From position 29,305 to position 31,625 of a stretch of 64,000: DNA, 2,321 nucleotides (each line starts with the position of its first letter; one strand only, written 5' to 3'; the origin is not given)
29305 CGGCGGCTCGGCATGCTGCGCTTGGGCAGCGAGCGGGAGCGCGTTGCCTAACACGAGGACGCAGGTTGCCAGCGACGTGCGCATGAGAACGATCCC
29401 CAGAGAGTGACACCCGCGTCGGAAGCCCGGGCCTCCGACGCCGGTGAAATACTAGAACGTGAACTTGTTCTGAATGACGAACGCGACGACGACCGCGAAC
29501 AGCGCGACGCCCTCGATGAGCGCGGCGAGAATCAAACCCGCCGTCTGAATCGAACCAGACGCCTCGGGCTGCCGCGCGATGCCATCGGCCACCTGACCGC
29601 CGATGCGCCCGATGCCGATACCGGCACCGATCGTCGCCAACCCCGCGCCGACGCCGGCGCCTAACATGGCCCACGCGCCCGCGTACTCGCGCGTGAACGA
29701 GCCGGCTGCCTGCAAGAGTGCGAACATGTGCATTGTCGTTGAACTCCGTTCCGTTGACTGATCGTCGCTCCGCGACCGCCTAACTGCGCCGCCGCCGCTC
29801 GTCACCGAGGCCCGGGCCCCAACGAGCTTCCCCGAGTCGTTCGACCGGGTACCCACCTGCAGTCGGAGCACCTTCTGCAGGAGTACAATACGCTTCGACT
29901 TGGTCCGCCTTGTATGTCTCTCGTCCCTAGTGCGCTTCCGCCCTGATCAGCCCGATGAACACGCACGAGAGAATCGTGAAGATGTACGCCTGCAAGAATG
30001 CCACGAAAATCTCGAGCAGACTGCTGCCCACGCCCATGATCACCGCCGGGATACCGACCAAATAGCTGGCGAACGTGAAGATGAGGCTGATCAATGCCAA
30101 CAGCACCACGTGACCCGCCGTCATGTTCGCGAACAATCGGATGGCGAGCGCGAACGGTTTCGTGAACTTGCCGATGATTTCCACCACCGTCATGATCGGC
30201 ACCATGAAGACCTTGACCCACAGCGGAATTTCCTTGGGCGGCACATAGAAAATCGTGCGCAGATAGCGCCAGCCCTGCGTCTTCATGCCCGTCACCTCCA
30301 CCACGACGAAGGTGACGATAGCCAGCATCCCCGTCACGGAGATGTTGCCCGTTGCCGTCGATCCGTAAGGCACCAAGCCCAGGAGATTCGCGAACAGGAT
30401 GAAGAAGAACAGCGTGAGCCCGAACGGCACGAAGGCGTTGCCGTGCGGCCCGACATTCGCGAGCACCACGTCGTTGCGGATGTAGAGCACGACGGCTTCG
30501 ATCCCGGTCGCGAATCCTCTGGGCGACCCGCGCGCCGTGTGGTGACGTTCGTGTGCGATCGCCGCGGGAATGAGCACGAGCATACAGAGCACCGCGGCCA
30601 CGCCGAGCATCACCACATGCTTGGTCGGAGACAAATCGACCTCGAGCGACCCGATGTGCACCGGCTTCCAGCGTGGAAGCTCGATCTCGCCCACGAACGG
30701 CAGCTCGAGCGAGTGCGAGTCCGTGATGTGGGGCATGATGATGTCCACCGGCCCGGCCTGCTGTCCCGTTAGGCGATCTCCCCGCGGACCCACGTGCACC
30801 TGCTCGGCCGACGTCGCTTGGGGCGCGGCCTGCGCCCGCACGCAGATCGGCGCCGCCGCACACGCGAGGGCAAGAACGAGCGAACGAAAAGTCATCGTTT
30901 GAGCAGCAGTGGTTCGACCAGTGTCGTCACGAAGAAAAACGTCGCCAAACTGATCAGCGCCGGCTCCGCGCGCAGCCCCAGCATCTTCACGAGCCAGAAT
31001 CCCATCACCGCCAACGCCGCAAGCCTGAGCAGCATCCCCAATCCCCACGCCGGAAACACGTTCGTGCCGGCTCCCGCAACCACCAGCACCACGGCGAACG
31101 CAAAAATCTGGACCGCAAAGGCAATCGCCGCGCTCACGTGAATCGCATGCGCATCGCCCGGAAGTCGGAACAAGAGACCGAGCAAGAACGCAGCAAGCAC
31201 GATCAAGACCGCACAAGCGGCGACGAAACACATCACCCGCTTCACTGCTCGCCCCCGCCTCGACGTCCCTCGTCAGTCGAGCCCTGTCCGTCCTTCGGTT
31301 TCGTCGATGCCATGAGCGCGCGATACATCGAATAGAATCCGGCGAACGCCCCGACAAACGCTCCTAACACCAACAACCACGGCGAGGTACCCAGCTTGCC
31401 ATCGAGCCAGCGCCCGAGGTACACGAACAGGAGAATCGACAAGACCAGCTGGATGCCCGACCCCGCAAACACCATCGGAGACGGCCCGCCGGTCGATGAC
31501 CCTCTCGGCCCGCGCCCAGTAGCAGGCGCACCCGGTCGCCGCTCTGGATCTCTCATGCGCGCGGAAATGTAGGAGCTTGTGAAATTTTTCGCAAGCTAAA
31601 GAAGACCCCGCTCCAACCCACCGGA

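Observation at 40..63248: Dispersed 7-mer GTTAGGC (usually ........) about ten-fold over-represented, about 1 copy per 0.8 kb on both strands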

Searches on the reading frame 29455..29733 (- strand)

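Call 14: search_protein_families(library=pfam, proteins=[window:29455-29733:-], max_evalue=0.00001)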
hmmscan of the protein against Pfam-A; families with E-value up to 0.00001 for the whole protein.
window:29455-29733:- (93 aa): 1 family
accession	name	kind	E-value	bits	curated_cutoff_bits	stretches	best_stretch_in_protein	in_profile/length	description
PF00137.26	ATP-synt_C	-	4.3e-15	56.2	24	1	24-87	1-60/60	ATP synthase subunit C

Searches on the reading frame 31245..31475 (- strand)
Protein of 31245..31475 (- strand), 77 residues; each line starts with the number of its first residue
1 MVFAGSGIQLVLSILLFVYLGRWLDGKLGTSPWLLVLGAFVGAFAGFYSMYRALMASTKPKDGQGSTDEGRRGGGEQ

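Call 15: search_protein_families(library=pfam, proteins=[window:31245-31475:-], max_evalue=0.00001)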
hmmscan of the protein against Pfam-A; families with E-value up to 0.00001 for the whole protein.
window:31245-31475:- (77 aa): 1 family
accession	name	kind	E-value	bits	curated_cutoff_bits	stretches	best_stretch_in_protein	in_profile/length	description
PF09527.15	ATPase_gene1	-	2.7e-18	66.2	26.6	1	4-52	5-53/54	Putative F0F1-ATPase subunit Ca2+/Mg2+ transporter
